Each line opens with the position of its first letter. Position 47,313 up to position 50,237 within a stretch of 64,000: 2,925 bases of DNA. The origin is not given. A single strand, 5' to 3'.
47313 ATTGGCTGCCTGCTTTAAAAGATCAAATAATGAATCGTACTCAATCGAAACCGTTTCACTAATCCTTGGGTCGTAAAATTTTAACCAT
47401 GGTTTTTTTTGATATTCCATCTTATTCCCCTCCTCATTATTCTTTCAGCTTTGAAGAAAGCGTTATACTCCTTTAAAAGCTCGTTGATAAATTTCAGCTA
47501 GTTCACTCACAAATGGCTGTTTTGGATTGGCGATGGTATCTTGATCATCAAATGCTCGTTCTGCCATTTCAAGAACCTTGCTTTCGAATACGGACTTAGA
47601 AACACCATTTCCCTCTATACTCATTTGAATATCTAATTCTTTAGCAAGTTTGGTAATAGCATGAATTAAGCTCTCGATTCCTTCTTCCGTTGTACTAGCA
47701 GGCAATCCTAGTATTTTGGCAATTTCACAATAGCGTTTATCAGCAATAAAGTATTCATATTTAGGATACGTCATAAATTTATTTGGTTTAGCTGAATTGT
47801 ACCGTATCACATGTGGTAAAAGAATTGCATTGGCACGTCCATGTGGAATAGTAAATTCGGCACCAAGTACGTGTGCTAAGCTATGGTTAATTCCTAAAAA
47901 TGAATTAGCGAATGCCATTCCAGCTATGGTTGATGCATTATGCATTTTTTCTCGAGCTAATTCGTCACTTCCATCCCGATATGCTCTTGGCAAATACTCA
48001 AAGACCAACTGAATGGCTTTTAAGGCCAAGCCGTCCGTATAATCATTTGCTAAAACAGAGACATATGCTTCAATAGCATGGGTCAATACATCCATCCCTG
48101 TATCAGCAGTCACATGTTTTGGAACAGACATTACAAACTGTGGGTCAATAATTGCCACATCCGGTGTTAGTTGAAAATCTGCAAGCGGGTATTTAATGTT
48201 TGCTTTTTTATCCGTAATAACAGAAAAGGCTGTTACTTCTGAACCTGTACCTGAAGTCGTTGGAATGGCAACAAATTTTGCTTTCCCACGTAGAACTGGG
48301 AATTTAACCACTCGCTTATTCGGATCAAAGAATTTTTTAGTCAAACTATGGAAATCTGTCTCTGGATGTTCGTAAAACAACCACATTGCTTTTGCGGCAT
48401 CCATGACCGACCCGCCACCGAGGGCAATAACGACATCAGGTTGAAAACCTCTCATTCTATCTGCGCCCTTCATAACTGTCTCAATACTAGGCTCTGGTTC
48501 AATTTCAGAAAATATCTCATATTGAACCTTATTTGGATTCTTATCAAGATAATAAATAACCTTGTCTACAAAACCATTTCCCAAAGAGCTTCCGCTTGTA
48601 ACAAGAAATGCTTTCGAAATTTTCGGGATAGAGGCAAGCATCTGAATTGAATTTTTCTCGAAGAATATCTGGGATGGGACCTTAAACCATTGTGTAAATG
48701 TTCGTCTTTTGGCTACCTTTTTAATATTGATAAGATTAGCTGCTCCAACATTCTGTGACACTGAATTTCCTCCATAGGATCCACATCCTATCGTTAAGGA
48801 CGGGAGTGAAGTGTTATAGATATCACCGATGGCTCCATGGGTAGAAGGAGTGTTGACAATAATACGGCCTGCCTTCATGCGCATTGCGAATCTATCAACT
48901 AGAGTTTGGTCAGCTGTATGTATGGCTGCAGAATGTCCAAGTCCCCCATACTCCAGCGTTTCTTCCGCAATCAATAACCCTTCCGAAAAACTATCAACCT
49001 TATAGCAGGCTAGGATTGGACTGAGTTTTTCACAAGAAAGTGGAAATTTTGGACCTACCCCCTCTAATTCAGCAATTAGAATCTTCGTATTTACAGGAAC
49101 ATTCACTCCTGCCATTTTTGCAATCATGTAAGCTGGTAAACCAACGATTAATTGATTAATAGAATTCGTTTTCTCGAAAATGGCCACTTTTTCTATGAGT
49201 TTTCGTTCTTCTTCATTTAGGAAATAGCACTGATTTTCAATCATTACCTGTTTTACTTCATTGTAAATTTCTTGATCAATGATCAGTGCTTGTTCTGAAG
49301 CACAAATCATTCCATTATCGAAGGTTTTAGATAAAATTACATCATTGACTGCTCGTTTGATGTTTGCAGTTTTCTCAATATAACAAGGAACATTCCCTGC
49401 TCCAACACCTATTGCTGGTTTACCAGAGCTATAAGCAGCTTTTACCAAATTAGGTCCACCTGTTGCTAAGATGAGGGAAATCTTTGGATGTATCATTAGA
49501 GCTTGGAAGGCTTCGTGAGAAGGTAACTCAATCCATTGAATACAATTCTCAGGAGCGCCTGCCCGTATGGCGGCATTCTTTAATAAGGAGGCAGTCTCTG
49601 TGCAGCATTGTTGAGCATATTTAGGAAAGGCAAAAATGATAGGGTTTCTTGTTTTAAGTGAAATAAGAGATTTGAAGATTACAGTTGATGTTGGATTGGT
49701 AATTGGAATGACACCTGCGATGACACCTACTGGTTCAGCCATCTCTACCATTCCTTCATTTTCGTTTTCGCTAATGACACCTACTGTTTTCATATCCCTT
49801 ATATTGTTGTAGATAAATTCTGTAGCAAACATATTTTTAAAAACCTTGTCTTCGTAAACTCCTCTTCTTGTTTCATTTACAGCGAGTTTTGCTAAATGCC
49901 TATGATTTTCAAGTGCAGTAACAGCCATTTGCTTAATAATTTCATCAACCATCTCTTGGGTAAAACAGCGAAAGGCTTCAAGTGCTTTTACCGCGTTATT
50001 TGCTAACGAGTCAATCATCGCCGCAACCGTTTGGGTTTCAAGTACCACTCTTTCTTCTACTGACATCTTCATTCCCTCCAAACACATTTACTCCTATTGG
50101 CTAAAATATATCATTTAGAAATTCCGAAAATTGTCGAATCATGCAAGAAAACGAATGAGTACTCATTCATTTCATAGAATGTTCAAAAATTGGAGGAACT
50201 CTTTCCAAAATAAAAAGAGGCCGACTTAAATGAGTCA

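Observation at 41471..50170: Atypical class IV PHA locus fed by an acyl-CoA ligase and AdhE instead of PhaB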

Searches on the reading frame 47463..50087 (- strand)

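Call 3: search_protein_families(library=pfam, proteins=[window:47463-50087:-])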
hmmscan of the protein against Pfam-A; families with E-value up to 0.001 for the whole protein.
window:47463-50087:- (874 aa): 4 families
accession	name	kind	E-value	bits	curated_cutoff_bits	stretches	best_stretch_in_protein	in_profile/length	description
PF25137.1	ADH_Fe_C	-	5.6e-62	209.3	27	1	660-871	1-194/194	Fe-containing alcohol dehydrogenase family, C-terminal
PF00465.25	Fe-ADH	-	8.8e-47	159.3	31.3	1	471-649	1-168/168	Iron-containing alcohol dehydrogenase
PF00171.27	Aldedh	-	5.5e-27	94.9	23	2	22-284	28-291/461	Aldehyde dehydrogenase family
PF13685.12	Fe-ADH_2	-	6.5e-05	23.4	28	1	493-567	21-92/149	Iron-containing alcohol dehydrogenase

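Call 4: search_protein_families(library=ncbifam, proteins=[window:47463-50087:-])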
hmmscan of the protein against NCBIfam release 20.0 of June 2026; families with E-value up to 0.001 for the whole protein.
window:47463-50087:- (874 aa): 49 families (the best 25 are shown)
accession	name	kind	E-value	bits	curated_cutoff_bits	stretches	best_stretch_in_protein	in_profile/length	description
NF010378.0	PRK13805.1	equivalog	0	1346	951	1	18-873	9-866/872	bifunctional acetaldehyde-CoA/alcohol dehydrogenase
TIGR02518.1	EutH_ACDH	equivalog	8e-145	483.4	620.1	1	27-460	12-443/488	acetaldehyde dehydrogenase (acetylating)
NF047625.1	AcylSulfactDhSauS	equivalog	5.9e-97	325.4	600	1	22-460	3-442/464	acylating sulfoacetaldehyde dehydrogenase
TIGR02638.1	lactal_redase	equivalog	4.6e-83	279.1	523.15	1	487-867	26-379/379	lactaldehyde reductase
NF041833.1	Fe_ADH_ErcA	equivalog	2.9e-80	270.2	550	1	489-871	29-382/382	alcohol dehydrogenase-like regulatory protein ErcA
NF007911.0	PRK10624.1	equivalog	4.6e-77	259.5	537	1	488-870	28-381/382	lactaldehyde reductase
NF053866.1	CholDhdGbsBBac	equivalog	2.2e-72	243.8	550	1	465-871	9-391/392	choline dehydrogenase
NF011927.0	PRK15398.1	subfamily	4.1e-72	243.3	403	1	17-418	30-423/465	aldehyde dehydrogenase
NF007363.0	PRK09860.1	equivalog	1.9e-61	208.3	581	1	495-870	36-382/383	L-threonine dehydrogenase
NF011998.0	PRK15454.1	equivalog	1.1e-57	195.6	556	1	531-765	88-311/395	ethanolamine utilization ethanol dehydrogenase EutG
NF058672.1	4HyButDHCUPNE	equivalog_domain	1.8e-56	192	500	1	473-869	9-376/378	4-hydroxybutyrate dehydrogenase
TIGR03405.1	Phn_Fe-ADH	equivalog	2.8e-55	187.5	423.7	1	470-767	3-291/355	iron-containing alcohol dehydrogenase PsrA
NF050025.1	SulfAcetaldRedSarD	equivalog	2.3e-54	184.8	700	1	520-864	58-378/385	sulfoacetaldehyde reductase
TIGR04266.1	NDMA_methanol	equivalog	5e-33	114.5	625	1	491-817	39-344/420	NDMA-dependent methanol dehydrogenase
NF011717.0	PRK15138.1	equivalog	6.1e-23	81.5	645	1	469-776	7-309/387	alcohol dehydrogenase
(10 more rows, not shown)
